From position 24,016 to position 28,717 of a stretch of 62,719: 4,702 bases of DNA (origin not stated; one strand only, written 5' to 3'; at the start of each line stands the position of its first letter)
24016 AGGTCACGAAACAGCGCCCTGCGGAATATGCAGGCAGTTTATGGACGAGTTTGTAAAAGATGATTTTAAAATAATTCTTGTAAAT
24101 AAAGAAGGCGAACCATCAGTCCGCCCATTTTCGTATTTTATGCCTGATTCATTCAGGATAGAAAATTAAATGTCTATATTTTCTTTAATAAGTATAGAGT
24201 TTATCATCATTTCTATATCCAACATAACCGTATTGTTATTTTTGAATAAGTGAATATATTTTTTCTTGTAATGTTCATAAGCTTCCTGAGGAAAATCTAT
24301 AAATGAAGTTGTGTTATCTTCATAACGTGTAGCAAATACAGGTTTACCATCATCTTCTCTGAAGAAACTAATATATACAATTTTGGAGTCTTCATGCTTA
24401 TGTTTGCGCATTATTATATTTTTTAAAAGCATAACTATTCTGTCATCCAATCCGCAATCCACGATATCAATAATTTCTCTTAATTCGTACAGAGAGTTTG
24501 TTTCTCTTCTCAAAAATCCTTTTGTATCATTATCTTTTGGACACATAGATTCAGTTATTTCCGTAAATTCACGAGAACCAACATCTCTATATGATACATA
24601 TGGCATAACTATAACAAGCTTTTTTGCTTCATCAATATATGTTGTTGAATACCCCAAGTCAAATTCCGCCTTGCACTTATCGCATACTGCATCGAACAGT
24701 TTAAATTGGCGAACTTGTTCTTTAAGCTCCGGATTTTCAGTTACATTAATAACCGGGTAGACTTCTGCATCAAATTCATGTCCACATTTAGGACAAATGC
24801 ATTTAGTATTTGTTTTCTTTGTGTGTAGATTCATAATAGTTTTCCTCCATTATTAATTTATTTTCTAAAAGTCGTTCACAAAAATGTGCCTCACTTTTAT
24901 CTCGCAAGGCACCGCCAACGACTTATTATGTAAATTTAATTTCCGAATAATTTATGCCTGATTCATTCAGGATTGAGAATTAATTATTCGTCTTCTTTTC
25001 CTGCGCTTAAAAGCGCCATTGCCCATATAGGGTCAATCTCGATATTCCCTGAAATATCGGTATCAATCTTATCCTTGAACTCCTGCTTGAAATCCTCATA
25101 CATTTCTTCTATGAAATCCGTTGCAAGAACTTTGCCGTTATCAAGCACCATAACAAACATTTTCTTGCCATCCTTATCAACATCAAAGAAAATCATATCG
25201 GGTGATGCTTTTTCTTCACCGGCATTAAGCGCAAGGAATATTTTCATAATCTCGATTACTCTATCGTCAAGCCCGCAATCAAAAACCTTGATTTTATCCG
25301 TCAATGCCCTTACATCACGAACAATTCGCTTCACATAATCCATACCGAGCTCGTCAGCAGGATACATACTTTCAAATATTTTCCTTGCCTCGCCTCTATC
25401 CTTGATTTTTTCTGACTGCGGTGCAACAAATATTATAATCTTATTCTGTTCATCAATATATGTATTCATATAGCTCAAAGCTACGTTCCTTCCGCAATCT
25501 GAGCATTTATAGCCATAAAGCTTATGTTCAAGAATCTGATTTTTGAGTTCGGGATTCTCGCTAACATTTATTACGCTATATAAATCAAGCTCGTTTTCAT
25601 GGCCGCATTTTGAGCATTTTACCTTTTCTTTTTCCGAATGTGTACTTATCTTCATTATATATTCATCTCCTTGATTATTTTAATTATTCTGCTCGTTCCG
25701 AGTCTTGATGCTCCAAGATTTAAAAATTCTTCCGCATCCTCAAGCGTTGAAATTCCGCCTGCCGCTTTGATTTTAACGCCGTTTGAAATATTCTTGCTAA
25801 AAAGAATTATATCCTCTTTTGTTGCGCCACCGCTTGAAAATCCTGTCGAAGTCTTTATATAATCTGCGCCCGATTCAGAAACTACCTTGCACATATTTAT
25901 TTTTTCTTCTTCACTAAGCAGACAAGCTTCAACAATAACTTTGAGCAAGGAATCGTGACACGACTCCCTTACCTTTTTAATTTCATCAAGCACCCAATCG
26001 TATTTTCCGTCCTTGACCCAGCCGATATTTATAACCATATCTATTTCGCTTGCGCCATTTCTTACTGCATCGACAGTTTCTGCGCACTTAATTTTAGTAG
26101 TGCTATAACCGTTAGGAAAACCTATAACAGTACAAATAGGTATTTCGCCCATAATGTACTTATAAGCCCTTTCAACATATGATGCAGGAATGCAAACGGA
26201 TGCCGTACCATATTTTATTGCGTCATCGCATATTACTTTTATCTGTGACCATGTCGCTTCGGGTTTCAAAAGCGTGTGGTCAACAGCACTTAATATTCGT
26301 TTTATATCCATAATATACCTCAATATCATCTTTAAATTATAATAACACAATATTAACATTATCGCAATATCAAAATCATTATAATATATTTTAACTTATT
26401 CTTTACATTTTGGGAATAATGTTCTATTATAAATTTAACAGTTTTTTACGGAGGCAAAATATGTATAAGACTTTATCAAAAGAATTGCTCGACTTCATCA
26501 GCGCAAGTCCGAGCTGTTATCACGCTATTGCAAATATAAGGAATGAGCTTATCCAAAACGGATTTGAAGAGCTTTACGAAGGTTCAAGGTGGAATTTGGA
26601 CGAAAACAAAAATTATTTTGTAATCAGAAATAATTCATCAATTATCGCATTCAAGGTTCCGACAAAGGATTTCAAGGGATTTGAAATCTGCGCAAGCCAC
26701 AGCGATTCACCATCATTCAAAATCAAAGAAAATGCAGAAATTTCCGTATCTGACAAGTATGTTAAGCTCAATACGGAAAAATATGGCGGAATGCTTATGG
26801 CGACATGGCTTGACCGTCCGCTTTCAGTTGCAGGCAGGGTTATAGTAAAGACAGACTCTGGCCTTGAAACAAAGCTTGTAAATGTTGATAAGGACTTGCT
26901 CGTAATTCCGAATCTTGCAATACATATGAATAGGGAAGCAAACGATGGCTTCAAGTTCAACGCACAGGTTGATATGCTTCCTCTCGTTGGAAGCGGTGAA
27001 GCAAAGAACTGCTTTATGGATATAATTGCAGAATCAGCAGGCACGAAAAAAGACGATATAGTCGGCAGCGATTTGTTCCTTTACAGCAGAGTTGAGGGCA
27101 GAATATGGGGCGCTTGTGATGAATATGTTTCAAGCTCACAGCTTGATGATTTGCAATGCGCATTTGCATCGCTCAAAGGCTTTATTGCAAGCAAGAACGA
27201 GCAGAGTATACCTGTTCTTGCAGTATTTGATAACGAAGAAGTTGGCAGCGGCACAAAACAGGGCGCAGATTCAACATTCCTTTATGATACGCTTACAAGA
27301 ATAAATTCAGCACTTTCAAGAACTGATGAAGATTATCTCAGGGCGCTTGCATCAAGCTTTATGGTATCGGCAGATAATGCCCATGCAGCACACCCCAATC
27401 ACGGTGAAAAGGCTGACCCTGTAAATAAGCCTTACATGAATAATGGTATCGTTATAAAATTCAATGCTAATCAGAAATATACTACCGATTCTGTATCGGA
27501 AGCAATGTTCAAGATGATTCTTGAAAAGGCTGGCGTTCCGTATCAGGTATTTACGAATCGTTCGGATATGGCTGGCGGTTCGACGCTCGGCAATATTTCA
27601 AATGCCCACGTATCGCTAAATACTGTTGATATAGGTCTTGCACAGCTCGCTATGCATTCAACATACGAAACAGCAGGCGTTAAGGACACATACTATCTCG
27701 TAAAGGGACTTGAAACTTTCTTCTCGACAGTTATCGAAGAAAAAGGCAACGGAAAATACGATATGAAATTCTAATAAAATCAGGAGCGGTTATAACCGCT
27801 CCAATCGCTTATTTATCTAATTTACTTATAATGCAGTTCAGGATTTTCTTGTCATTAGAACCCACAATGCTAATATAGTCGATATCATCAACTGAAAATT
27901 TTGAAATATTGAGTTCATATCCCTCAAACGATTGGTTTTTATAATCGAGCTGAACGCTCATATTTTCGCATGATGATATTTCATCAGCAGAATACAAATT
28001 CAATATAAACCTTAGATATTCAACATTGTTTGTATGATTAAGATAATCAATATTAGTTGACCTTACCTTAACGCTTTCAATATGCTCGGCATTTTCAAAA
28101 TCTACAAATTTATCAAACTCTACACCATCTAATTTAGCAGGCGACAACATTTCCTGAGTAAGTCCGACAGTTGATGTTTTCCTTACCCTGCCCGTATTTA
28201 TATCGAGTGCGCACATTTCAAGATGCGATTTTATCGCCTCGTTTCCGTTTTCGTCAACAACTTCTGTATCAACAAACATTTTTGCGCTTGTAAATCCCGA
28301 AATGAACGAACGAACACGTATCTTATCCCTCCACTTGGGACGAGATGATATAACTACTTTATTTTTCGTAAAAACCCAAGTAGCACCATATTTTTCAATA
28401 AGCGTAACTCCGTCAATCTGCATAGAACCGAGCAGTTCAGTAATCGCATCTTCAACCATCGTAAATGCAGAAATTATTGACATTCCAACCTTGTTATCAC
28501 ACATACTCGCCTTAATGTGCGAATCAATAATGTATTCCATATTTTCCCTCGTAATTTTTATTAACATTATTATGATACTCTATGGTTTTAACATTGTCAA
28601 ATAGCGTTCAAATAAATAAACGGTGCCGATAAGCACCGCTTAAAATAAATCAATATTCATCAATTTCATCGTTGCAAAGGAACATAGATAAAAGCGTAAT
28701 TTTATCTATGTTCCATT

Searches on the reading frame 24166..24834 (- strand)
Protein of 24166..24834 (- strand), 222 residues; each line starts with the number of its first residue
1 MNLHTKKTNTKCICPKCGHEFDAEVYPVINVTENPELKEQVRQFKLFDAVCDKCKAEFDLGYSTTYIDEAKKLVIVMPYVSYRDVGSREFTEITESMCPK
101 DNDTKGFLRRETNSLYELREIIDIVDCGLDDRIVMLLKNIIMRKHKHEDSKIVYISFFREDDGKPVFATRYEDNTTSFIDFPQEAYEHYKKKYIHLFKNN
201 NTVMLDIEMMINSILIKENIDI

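Call 71: search_protein_families(library=pfam, proteins=[window:24166-24834:-], max_evalue=0.0001)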
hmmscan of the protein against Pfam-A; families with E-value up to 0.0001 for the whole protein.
window:24166-24834:- (222 aa): 1 family
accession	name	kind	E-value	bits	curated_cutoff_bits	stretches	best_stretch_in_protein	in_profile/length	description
PF14353.12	CpXC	-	3.1e-24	85.7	25.4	1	14-138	3-121/121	CpXC protein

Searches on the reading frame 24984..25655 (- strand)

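Call 72: search_protein_families(library=pfam, proteins=[window:24984-25655:-], max_evalue=0.0001)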
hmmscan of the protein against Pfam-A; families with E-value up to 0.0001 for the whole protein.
window:24984-25655:- (223 aa): 1 family
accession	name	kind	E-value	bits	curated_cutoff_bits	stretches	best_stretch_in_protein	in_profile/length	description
PF14353.12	CpXC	-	5e-30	104.4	25.4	1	12-138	1-121/121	CpXC protein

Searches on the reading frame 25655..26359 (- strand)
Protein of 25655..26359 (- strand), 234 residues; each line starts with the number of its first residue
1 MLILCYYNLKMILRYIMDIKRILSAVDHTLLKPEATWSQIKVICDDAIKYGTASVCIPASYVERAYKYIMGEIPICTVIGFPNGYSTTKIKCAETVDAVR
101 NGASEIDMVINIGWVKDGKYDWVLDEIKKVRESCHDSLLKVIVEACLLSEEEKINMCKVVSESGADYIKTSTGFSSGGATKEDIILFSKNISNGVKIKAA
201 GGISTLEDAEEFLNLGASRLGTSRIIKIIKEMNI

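Call 72: search_protein_families(library=pfam, proteins=[window:25655-26359:-], max_evalue=0.0001)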
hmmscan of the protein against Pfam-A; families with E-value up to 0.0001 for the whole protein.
window:25655-26359:- (234 aa): 1 family
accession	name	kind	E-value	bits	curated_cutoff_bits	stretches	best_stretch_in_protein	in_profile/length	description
PF01791.15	DeoC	-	3.9e-20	72.9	23.8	1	23-213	3-205/229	DeoC/LacD family aldolase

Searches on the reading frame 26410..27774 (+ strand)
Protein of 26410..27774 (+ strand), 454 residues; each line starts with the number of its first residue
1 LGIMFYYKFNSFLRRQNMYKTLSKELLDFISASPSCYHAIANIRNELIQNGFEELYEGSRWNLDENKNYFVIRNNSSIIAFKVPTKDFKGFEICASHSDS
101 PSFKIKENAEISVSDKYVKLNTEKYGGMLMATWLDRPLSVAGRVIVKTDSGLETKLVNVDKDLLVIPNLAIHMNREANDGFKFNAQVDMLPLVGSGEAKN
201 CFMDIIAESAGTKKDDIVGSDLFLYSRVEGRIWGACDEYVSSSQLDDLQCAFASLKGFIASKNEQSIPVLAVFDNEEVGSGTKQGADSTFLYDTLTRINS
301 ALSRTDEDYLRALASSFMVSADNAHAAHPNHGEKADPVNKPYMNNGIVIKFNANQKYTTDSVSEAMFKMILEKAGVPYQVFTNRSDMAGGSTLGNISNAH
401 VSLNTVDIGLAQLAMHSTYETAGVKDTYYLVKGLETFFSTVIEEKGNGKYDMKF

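Call 72: search_protein_families(library=pfam, proteins=[window:26410-27774:+], max_evalue=0.0001)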
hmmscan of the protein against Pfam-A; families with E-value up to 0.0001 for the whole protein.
window:26410-27774:+ (454 aa): 2 families
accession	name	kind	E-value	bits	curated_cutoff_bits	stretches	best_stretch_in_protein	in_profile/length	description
PF02127.20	Peptidase_M18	-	8.7e-123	410.8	24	1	29-438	1-432/432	Aminopeptidase I zinc metalloprotease (M18)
PF05343.19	Peptidase_M42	-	1.5e-05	24.7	23.2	0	319-428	186-287/292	M42 glutamyl aminopeptidase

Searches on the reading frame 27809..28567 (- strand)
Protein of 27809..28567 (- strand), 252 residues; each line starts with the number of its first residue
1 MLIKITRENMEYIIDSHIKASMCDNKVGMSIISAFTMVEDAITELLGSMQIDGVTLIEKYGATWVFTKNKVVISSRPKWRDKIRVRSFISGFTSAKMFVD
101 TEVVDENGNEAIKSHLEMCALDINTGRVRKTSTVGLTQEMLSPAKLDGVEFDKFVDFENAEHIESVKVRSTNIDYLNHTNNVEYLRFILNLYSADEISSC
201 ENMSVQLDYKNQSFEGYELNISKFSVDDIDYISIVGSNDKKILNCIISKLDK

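Call 72: search_protein_families(library=pfam, proteins=[window:27809-28567:-], max_evalue=0.0001)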
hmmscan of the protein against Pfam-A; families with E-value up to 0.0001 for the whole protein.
window:27809-28567:- (252 aa): 2 families
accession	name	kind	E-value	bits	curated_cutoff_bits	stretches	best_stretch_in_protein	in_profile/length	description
PF01643.23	Acyl-ACP_TE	-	1.7e-07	31.5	23.7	1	18-129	10-121/131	Acyl-ACP thioesterase N-terminal domain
PF20791.3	Acyl-ACP_TE_C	-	4.3e-07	30.5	21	1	161-222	7-68/101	Acyl-ACP thioesterase C-terminal domain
